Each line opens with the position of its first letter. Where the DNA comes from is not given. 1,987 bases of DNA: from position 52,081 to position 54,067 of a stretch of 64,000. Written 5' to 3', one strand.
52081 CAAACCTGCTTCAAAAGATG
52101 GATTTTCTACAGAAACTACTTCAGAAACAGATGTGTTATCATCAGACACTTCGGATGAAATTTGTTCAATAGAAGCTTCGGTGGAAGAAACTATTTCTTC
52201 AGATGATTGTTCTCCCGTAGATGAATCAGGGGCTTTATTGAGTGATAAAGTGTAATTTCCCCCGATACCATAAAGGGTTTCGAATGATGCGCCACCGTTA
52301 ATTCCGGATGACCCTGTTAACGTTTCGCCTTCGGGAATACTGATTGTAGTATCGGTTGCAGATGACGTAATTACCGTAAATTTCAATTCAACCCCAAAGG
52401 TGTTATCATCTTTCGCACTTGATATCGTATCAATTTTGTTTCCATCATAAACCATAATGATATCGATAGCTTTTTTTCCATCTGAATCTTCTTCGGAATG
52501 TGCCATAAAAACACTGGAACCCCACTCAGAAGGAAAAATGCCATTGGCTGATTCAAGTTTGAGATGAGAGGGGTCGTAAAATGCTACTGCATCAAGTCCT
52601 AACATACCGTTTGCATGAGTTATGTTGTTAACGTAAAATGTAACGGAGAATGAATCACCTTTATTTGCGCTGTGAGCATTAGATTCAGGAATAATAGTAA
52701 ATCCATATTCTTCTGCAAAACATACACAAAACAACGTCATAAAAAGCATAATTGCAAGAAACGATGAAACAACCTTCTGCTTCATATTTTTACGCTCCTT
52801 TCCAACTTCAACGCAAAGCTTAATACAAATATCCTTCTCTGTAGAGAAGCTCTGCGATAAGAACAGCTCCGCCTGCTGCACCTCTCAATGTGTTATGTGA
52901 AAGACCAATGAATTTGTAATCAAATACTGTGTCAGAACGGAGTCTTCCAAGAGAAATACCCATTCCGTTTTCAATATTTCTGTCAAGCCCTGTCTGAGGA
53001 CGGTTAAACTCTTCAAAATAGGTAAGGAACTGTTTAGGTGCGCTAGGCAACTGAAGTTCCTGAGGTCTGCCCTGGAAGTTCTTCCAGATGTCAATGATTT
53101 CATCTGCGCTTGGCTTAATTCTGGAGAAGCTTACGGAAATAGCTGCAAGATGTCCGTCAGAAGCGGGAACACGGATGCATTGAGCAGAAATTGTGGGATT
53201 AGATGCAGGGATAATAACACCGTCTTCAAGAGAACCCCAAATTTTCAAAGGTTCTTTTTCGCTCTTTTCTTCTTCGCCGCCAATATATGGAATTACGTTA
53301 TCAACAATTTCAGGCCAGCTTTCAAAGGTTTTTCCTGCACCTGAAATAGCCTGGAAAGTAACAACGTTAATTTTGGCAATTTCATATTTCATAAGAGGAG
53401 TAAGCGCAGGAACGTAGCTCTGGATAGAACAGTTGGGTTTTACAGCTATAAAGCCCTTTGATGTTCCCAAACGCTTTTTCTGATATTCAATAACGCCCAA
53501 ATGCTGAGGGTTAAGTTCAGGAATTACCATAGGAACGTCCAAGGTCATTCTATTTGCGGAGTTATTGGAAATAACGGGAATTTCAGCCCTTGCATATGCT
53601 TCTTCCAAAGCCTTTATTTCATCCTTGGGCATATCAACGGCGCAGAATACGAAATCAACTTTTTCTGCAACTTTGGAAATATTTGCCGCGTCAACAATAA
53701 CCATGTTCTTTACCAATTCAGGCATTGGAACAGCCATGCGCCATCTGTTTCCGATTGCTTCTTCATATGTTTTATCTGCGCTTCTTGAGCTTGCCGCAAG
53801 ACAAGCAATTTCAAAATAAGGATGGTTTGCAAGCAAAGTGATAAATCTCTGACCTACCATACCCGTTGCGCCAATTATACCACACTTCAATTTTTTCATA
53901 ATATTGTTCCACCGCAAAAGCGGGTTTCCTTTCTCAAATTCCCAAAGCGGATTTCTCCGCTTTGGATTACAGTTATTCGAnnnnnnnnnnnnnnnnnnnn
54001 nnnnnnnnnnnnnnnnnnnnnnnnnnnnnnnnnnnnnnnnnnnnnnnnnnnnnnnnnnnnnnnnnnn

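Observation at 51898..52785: Candidate membrane-anchored cohesin: possible receptor for the four dockerin proteins in this window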

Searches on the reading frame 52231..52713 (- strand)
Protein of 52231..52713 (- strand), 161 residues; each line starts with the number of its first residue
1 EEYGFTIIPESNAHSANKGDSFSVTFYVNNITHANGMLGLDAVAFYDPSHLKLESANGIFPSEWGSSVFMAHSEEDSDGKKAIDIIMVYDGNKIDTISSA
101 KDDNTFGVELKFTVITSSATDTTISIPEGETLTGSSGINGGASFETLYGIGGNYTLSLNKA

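Call 16: search_solved_structures(query=A2, max_evalue=10, show_alignments=3)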
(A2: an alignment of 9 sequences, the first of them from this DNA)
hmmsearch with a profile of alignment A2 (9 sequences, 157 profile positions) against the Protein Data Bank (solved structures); distinct sequences matched with E-value up to 10: 1.
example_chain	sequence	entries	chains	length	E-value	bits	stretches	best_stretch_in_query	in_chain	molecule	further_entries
5gv3_A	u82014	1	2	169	0.18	14.7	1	61-124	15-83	Lysosome-associated membrane glycoprotein 2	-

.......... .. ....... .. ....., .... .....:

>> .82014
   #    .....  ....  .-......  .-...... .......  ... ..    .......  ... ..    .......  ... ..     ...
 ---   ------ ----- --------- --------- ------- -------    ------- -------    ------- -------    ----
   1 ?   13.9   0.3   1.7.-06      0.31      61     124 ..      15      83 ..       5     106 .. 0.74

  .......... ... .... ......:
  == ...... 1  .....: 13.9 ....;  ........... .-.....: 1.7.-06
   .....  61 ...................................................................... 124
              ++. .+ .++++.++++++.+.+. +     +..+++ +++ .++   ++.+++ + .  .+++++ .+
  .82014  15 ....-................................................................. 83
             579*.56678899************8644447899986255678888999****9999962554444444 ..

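Call 20: search_protein_representatives(alignment_id=A2)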
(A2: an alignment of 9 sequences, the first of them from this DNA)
Query: 9 sequences, 157 profile positions. Proteins with E-value up to 0.001 (for the whole library): 102; up to 1e-10: 27; up to 1e-30: 11. The best 102 are listed.
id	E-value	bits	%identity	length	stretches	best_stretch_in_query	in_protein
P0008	2.1e-62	225.7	-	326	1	2-156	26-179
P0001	1.3e-61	223.1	-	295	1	1-157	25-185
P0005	1.6e-60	219.6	-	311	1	1-157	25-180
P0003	7.8e-59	214.1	-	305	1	1-156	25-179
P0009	3.2e-58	212.1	-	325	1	1-156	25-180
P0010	3.4e-51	189.3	-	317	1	1-156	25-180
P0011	8.9e-49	181.4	-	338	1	1-156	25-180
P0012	1.7e-46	174.0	-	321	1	1-156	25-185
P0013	1.3e-45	171.1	-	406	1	1-156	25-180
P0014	5.2e-43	162.7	-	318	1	1-156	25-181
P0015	6.2e-41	155.9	-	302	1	1-156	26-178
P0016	2.7e-21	92.1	-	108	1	1-81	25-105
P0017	8.5e-19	84.0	-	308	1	2-156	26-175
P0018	9.3e-19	83.9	-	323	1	1-152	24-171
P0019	3.3e-16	75.6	-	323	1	4-154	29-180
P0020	8.6e-16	74.2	-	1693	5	13-79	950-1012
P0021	1.1e-15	73.9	-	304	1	14-154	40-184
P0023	1.7e-14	70.1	-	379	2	14-126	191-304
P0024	2.6e-13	66.2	-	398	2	16-115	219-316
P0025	1.7e-12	63.5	-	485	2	15-130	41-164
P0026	2.2e-12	63.2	-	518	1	11-127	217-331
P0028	1.2e-11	60.8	-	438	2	13-115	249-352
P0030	4.8e-11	58.8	-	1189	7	18-131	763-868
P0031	5.6e-11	58.6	-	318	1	10-128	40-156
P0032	6.2e-10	55.2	-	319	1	5-131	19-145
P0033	1.0e-09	54.5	-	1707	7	9-134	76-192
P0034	2.9e-09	53.0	-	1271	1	15-132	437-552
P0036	6.4e-09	51.9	-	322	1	11-119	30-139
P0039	7.6e-09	51.7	-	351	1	6-125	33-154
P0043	2.4e-08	50.1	-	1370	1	13-129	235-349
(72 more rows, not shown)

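Call 21: search_protein_families(library=pfam, proteins=[P0020, P0030, P0033, P0023, P0024, P0025, P0026, P0028, P0034, P0043], max_evalue=0.01)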
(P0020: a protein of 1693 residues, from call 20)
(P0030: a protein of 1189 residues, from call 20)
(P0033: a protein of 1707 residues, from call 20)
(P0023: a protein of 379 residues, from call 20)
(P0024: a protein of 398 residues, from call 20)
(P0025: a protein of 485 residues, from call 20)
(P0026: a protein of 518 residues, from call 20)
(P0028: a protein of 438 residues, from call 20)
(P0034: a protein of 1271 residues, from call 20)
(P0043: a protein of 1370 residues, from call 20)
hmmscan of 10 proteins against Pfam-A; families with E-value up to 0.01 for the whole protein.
P0020 (1693 aa): 1 family
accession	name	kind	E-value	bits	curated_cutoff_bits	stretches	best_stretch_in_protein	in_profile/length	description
PF00963.24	Cohesin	-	5.9e-18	65.9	24.1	3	952-1042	9-106/139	Cohesin domain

P0030 (1189 aa): 4 families
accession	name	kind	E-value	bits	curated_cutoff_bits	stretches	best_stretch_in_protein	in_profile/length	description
PF00963.24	Cohesin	-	2.2e-194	637.4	24.1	7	177-311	2-139/139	Cohesin domain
PF13620.12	CarboxypepD_reg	-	3.4e-06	27.8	32.3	1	1057-1110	15-72/82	Carboxypeptidase regulatory-like domain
PF13715.12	CarbopepD_reg_2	-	0.00018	21.9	32.2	1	1058-1102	16-60/88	CarboxypepD_reg-like domain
PF00404.24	Dockerin_1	-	0.00026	21.5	22.9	1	1133-1183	6-57/57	Dockerin type I domain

P0033 (1707 aa): 7 families
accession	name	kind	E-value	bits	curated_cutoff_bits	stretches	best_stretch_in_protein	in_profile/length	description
PF00963.24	Cohesin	-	2.3e-268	877.1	24.1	8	922-1058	2-139/139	Cohesin domain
PF00942.24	CBM_3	-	2.6e-31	108.3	22.4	1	747-828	1-83/83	Cellulose binding domain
PF13620.12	CarboxypepD_reg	-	3.6e-10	40.5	32.3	1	1573-1630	13-74/82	Carboxypeptidase regulatory-like domain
PF13715.12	CarbopepD_reg_2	-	7.5e-07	29.5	32.2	1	1576-1631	16-70/88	CarboxypepD_reg-like domain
PF00404.24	Dockerin_1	-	1.7e-05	25.3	22.9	1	1651-1701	6-57/57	Dockerin type I domain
PF14686.12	fn3_3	-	0.00059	20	24.4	1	1589-1630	30-72/75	Polysaccharide lyase family 4, domain II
PF17802.7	SpaA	-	0.0044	17.6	23.1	0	1577-1630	21-81/91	Prealbumin-like fold domain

P0023 (379 aa): 2 families
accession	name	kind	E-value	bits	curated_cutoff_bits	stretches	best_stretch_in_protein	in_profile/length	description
PF00963.24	Cohesin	-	3.3e-15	57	24.1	2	202-296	15-105/139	Cohesin domain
PF12175.13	WSS_VP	-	0.0074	16.2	24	0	100-213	85-193/201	White spot syndrome virus structural envelope protein VP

P0024 (398 aa): 2 families
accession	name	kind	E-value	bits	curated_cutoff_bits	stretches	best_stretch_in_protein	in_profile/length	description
PF00963.24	Cohesin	-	1.5e-18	67.8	24.1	2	34-164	4-125/139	Cohesin domain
PF17870.6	Insulin_TMD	-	0.0054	17.2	33.4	1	365-396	10-42/47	Insulin receptor trans-membrane segment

P0025 (485 aa): 2 families
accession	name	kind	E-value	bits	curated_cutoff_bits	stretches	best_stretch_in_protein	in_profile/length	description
PF00963.24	Cohesin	-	2.3e-14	54.2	24.1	2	45-162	13-122/139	Cohesin domain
PF11611.13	DUF4352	-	0.0055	17.4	25.9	0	289-333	19-62/122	Domain of unknown function (DUF4352)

P0026 (518 aa): 3 families
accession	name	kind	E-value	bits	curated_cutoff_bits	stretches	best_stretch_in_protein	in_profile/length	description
PF09479.16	Flg_new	-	9.6e-17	61.3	27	1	370-439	1-65/65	Listeria-Bacteroides repeat domain (List_Bact_rpt)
PF00404.24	Dockerin_1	-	1.6e-09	38.2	22.9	1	449-500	1-52/57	Dockerin type I domain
PF00963.24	Cohesin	-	3.1e-06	27.9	24.1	1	215-266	4-55/139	Cohesin domain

P0028 (438 aa): 2 families
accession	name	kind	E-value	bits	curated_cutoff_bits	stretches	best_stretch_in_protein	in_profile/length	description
PF00963.24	Cohesin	-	1.5e-13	51.6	24.1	1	38-159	5-115/139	Cohesin domain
PF17870.6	Insulin_TMD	-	0.009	16.5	33.4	0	408-435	14-42/47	Insulin receptor trans-membrane segment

P0034 (1271 aa): 4 families
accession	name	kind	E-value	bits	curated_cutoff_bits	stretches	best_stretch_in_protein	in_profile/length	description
PF09479.16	Flg_new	-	6.1e-48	161.2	27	5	584-645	1-64/65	Listeria-Bacteroides repeat domain (List_Bact_rpt)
PF18998.6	Flg_new_2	-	5.4e-19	68.4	23.6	1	598-650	16-72/73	Divergent InlB B-repeat domain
PF00963.24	Cohesin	-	6.9e-05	23.5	24.1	1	430-482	3-55/139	Cohesin domain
PF00404.24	Dockerin_1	-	0.0065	17.1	22.9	1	1202-1224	1-23/57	Dockerin type I domain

P0043 (1370 aa): 3 families
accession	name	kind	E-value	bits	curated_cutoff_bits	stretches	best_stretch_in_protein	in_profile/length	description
PF09479.16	Flg_new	-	3.3e-56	187.7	27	5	684-735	1-52/65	Listeria-Bacteroides repeat domain (List_Bact_rpt)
PF18998.6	Flg_new_2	-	1e-28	99.5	23.6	4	756-814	6-58/73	Divergent InlB B-repeat domain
PF18877.6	SSSPR-51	-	1.3e-05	25.4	27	0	711-731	23-43/48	SSSPR-51 domain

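Call 22: predict_structure(alignment_id=A2)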
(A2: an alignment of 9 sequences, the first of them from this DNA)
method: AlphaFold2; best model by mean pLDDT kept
length: 161 residues; sequences in the alignment: 9
mean_pLDDT: 90.0   pTM: 0.87
mean pLDDT of the five models: 90.0, 89.5, 85.0, 84.3, 83.4
residues with pLDDT >= 90: 110; 70-90: 36; 50-70: 15; < 50: 0
segments of 3 or more residues with pLDDT < 50: none
pLDDT, mean of each block of 10 residues (from residue 1): 89 96 97 87 97 97 86 92 93 64 94 97 94 80 81 96 71
secondary structure, 60 per line:
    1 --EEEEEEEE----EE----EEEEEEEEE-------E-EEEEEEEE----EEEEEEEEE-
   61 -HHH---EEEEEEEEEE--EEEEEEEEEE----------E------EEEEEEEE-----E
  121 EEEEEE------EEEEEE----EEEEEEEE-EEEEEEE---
elements in order: E3-10 E21-29 E39-46 E51-59 E68-77 E80-89 E107-114 E120-126 E133-138 E143-150 E152-158

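Call 25: fold_search(model_id=the predicted structure, library=pdb)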
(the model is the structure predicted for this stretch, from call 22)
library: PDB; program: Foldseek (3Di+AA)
matches with E <= 10: 1822; with E <= 0.001: 70
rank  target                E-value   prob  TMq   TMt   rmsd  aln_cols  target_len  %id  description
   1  2w1n                  3.1e-07  1.00  0.68  0.50   3.4       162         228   13  cohesin and fibronectin type-III double module construct from the Clostridium perfringens glycoside hydrolase GH84C (released 2009-02-03)
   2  2jh2_A                3.4e-07  1.00  0.65  0.77   3.5       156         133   13  X-ray crystal structure of a cohesin-like module from Clostridium perfringens (released 2007-11-06)
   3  2vo8                  4.2e-07  1.00  0.72  0.85   3.0       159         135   14  Cohesin module from Clostridium perfringens ATCC13124 family 33 glycoside hydrolase. (released 2008-09-02)
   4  5lxv_C                4.4e-07  1.00  0.68  0.64   4.7       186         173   14  Crystal structure of Ruminococcus flavefaciens scaffoldin C cohesin in complex with a dockerin from an uncharacterized (released 2016-10-19)
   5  5lxv_A                4.7e-07  1.00  0.67  0.63   4.7       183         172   15  Crystal structure of Ruminococcus flavefaciens scaffoldin C cohesin in complex with a dockerin from an uncharacterized (released 2016-10-19)
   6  2jh2_B                8.3e-07  1.00  0.64  0.75   3.5       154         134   14  X-ray crystal structure of a cohesin-like module from Clostridium perfringens (released 2007-11-06)
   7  5nrk_A                1.3e-06  1.00  0.63  0.69   4.3       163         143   20  Crystal structure of the sixth cohesin from Acetivibrio cellulolyticus' scaffoldin B in complex with Cel5 dockerin S15 (released 2018-01-31)
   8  5nrm_A                1.3e-06  1.00  0.60  0.67   4.6       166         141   18  Crystal structure of the sixth cohesin from Acetivibrio cellulolyticus' scaffoldin B in complex with Cel5 dockerin S51 (released 2018-01-31)
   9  2jh2_C                1.4e-06  1.00  0.60  0.72   4.1       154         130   12  X-ray crystal structure of a cohesin-like module from Clostridium perfringens (released 2007-11-06)
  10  2vn5_A                1.8e-06  1.00  0.57  0.63   5.3       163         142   17  The Clostridium cellulolyticum dockerin displays a dual binding mode for its cohesin partner (released 2008-05-20)
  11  2vn6_A                2.3e-06  1.00  0.52  0.55   6.0       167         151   17  The Clostridium cellulolyticum dockerin displays a dual binding mode for its cohesin partner (released 2008-05-13)
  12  1qzn                  2.6e-06  1.00  0.61  0.58   5.2       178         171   13  Crystal Structure Analysis of a type II cohesin domain from the cellulosome of Acetivibrio cellulolyticus (released 2004-09-21)
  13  1g1k_A                2.9e-06  1.00  0.57  0.62   5.4       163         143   16  COHESIN MODULE FROM THE CELLULOSOME OF CLOSTRIDIUM CELLULOLYTICUM (released 2000-11-22)
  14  2vn5_C                3.4e-06  1.00  0.60  0.64   4.9       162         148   17  The Clostridium cellulolyticum dockerin displays a dual binding mode for its cohesin partner (released 2008-05-20)
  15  4ums                  6.6e-06  1.00  0.67  0.69   4.1       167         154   12  The crystal structure of the seventh ScaB type I cohesin from Pseudobacteroides cellulosolvens (released 2015-05-06)
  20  9ifr                  1.1e-05  1.00  0.53  0.67   5.5       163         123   11  CLIPPER domain from the Gram-negative fibrillar adhesin "B9T28_05395 (released 2025-11-26)
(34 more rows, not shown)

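Call 80: list_cluster_members(proteins=[P0019, P0021, P0023, P0024, P0025, P0028, P0031, P0032, P0036, P0039])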
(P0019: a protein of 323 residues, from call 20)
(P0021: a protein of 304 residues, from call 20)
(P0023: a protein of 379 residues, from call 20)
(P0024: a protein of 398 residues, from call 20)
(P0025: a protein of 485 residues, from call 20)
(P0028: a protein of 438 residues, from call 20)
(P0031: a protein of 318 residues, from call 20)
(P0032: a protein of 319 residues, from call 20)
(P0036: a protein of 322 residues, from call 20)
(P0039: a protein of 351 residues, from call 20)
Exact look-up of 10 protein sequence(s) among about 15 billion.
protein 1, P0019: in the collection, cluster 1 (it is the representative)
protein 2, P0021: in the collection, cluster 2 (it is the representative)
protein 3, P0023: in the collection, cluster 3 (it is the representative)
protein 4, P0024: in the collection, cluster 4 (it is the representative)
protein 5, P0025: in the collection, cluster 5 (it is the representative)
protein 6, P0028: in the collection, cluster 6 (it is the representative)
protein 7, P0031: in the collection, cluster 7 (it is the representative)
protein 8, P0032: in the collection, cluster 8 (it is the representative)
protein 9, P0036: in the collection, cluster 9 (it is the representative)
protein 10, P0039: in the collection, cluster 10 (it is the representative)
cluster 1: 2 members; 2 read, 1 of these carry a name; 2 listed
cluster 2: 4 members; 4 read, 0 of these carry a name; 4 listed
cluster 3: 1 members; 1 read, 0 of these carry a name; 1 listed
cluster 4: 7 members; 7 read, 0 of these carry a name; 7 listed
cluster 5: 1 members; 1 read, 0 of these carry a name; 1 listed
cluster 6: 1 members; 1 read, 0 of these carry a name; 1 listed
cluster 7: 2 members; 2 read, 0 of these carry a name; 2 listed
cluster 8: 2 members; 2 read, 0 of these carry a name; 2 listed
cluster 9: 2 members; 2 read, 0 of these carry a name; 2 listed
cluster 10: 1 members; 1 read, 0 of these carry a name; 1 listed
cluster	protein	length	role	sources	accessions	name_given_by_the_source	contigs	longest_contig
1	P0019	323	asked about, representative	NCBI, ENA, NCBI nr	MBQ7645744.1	MAG: hypothetical protein IJS94_00600 [Clostridia bacterium] | hypothetical protein [Clostridia bacterium]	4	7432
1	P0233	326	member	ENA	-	-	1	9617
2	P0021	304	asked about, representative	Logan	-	-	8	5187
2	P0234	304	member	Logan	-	-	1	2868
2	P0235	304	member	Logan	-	-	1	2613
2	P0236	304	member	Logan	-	-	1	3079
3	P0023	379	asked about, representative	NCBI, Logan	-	-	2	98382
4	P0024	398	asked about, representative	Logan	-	-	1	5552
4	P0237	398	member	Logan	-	-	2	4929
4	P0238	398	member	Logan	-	-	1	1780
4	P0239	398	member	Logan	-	-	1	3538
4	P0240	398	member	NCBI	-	-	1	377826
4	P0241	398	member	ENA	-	-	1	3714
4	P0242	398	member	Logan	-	-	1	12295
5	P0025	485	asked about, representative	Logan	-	-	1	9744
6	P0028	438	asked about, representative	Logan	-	-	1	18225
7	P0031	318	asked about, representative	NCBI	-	-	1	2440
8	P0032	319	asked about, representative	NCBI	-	-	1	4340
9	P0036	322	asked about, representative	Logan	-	-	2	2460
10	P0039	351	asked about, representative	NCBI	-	-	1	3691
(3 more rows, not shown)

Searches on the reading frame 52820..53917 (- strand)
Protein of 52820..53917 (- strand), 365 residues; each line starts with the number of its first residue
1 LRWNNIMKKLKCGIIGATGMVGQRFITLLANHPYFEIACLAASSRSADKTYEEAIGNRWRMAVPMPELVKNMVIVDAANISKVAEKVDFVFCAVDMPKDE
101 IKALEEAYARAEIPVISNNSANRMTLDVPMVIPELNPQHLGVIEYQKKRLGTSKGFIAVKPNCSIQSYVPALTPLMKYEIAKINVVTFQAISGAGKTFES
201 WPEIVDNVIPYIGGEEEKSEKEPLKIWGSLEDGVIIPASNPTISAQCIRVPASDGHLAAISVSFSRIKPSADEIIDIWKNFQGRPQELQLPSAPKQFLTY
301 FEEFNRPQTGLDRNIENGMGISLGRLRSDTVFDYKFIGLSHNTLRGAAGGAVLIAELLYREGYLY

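Call 18: search_protein_families(library=pfam, proteins=[window:52820-53917:-], max_evalue=0.001)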
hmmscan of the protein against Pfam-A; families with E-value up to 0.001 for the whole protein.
window:52820-53917:- (365 aa): 2 families
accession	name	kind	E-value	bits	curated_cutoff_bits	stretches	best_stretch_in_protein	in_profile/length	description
PF02774.23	Semialdhyde_dhC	-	1.2e-29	104.3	26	1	172-344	1-183/184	Semialdehyde dehydrogenase, dimerisation domain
PF01118.30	Semialdhyde_dh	-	1.5e-29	103.3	26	1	12-140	2-118/121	Semialdehyde dehydrogenase, NAD binding domain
